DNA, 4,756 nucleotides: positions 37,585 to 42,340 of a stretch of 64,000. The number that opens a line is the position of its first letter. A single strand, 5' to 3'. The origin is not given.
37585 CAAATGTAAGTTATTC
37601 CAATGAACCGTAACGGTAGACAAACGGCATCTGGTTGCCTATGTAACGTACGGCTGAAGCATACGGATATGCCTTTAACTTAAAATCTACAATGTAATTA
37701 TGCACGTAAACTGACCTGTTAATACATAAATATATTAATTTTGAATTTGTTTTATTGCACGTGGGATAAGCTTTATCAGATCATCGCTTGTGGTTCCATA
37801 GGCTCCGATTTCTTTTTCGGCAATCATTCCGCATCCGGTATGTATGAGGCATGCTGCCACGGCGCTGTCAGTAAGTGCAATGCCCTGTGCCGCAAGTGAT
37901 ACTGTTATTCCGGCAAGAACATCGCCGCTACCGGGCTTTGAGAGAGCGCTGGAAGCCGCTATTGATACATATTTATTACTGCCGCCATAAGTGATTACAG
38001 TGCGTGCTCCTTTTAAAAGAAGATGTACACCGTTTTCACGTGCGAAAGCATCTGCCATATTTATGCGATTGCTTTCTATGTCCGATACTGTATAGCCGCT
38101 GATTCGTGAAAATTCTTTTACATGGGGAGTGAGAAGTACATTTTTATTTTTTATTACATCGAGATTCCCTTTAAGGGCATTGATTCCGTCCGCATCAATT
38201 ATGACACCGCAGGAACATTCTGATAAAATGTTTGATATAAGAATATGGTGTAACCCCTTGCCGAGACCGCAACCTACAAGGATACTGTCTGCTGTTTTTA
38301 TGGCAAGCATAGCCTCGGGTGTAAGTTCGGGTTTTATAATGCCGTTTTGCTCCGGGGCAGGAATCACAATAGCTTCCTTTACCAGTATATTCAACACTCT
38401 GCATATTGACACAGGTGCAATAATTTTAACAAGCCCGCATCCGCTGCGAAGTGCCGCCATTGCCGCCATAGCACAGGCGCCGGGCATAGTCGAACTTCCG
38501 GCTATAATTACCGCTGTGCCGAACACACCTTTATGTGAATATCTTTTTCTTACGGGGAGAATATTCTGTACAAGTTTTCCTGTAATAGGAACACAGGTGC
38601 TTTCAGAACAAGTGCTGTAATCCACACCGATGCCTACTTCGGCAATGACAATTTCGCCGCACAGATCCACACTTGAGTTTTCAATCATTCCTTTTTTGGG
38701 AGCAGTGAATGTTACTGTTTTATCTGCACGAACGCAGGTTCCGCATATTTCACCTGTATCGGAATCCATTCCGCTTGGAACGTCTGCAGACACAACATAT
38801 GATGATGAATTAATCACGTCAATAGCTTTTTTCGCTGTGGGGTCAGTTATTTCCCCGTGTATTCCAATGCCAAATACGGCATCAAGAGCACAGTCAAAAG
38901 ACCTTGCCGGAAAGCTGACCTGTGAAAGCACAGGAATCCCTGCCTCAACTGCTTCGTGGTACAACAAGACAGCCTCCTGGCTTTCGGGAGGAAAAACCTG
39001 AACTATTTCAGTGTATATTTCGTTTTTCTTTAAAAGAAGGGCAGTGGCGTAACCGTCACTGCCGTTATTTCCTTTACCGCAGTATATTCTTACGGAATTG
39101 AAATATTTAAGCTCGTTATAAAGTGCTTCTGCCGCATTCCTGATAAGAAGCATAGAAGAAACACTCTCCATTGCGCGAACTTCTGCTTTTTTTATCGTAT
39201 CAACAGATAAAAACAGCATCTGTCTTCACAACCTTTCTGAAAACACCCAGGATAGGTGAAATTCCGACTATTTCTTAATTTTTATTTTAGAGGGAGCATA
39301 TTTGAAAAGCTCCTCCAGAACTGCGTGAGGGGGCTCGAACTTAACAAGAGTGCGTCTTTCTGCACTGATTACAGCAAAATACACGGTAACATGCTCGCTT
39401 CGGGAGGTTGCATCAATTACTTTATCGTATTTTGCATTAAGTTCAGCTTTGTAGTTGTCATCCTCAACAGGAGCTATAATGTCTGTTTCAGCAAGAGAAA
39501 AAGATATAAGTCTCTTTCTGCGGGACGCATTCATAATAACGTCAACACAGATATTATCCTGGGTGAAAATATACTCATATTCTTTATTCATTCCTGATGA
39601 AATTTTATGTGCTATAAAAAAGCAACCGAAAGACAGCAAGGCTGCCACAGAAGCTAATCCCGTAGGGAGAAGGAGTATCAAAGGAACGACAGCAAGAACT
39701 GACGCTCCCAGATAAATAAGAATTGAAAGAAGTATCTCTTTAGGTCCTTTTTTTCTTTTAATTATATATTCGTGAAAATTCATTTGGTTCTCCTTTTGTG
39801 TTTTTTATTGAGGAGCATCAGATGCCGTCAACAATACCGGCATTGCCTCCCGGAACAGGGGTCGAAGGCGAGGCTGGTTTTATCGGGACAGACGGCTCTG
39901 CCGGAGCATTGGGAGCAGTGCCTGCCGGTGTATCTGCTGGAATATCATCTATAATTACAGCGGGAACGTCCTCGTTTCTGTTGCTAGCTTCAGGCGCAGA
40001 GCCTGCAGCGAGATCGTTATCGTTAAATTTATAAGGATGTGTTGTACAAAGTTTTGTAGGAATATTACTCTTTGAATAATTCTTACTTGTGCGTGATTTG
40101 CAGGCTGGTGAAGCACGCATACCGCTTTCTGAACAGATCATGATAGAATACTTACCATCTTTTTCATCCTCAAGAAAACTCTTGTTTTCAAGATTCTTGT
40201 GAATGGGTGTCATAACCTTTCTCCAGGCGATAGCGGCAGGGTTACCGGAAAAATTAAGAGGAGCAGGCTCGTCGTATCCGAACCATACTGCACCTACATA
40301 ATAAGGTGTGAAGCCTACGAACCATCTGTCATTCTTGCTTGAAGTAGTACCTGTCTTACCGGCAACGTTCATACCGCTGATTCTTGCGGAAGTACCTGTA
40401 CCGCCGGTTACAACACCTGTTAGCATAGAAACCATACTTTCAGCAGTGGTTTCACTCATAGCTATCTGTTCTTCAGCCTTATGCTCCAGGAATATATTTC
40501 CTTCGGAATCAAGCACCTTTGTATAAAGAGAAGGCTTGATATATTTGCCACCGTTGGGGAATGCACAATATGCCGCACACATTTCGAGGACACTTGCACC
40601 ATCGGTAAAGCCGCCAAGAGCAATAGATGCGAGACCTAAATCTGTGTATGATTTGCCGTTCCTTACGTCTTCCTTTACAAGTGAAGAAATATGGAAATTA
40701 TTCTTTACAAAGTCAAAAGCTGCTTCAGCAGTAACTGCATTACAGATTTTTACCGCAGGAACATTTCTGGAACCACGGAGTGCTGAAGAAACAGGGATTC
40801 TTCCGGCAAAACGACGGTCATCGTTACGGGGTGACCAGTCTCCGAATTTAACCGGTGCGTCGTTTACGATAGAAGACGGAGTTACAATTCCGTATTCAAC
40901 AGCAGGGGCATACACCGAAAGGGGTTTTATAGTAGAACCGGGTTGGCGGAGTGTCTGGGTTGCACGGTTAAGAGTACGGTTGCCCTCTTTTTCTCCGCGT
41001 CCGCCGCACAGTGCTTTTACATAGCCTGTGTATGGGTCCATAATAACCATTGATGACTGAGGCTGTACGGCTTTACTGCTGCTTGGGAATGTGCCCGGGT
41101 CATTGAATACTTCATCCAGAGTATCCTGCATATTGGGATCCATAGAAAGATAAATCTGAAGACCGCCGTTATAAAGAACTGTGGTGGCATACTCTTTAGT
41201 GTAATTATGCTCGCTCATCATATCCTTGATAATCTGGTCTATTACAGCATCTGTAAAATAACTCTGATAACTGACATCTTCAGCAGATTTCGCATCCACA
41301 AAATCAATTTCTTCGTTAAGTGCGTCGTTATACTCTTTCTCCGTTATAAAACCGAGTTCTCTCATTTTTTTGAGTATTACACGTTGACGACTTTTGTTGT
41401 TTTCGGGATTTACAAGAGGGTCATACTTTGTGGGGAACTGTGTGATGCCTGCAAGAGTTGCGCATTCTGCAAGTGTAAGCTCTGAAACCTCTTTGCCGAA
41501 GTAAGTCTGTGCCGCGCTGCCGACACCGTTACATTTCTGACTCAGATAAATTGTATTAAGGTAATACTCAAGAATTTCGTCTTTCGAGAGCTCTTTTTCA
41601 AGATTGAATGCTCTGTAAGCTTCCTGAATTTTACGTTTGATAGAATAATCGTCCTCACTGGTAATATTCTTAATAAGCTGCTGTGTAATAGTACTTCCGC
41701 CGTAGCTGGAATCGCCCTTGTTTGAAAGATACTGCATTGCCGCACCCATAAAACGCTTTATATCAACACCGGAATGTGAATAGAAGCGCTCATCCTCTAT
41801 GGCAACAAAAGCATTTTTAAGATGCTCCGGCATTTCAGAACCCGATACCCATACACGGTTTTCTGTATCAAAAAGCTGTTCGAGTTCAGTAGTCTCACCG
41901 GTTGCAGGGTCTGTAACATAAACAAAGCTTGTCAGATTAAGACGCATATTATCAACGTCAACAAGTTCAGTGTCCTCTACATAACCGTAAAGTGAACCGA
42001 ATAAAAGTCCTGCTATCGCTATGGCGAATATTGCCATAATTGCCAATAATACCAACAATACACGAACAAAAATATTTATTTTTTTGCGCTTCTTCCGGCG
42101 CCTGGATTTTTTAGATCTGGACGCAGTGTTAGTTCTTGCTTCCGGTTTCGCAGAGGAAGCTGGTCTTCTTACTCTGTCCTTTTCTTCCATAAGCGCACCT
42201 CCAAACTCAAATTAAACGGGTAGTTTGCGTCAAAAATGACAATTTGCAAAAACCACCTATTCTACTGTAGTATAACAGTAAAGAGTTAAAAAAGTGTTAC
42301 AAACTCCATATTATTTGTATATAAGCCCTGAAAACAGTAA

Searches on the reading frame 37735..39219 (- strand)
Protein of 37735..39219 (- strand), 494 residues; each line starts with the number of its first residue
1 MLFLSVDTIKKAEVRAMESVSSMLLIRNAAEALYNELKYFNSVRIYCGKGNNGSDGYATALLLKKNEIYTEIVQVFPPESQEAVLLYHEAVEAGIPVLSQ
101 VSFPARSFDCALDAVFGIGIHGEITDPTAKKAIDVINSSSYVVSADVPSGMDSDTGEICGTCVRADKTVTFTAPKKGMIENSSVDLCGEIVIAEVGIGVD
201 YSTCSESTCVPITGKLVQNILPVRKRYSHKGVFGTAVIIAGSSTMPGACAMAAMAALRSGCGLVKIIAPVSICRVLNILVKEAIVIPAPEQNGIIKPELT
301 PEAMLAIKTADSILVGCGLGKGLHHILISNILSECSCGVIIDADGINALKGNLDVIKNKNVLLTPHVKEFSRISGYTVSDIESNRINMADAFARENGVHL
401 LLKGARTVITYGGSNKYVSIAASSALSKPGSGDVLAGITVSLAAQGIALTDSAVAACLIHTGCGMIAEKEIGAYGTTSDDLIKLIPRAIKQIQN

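Call 26: search_protein_families(library=pfam, proteins=[window:37735-39219:-], max_evalue=0.001)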
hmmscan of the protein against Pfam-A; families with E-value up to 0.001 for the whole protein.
window:37735-39219:- (494 aa): 2 families
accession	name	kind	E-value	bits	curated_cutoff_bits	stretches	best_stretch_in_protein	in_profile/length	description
PF01256.23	Carb_kinase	-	2.7e-45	155.2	27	1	237-487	2-242/242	NAD(P)H-hydrate dehydratase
PF03853.21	YjeF_N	-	4.5e-31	108.5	24.9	1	28-177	11-169/169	YjeF-related protein N-terminus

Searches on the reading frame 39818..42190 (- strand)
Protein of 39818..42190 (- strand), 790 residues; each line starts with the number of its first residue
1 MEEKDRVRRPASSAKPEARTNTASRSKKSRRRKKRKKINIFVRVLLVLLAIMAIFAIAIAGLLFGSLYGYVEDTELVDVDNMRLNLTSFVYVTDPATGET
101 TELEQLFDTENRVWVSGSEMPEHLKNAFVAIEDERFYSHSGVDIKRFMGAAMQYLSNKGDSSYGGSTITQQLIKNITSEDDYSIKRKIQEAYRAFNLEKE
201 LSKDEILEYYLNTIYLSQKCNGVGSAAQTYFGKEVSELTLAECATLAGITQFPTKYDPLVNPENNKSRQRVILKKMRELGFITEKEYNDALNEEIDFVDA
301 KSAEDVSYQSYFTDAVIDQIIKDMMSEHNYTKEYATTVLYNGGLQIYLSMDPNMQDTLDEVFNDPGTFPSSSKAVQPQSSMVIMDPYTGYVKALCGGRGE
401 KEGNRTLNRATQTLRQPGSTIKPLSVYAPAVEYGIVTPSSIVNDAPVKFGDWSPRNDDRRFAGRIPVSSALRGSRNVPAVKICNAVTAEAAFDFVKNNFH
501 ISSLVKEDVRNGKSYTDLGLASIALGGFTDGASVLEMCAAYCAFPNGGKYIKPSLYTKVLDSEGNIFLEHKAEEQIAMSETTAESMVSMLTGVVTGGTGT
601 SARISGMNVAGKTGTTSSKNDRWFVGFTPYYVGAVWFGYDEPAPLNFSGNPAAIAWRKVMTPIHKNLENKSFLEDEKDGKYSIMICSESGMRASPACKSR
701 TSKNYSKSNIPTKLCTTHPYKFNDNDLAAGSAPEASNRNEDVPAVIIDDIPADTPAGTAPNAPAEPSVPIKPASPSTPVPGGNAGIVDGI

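Call 26: search_protein_families(library=pfam, proteins=[window:39818-42190:-], max_evalue=0.001)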
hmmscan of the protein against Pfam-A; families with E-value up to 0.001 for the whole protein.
window:39818-42190:- (790 aa): 2 families
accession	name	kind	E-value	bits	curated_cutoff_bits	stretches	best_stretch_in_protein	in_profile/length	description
PF00912.28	Transgly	-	3.4e-64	216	27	1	103-276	5-177/178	Transglycosylase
PF00905.27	Transpeptidase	-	2.1e-35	122.8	22.1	1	380-637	2-273/299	Penicillin binding protein transpeptidase domain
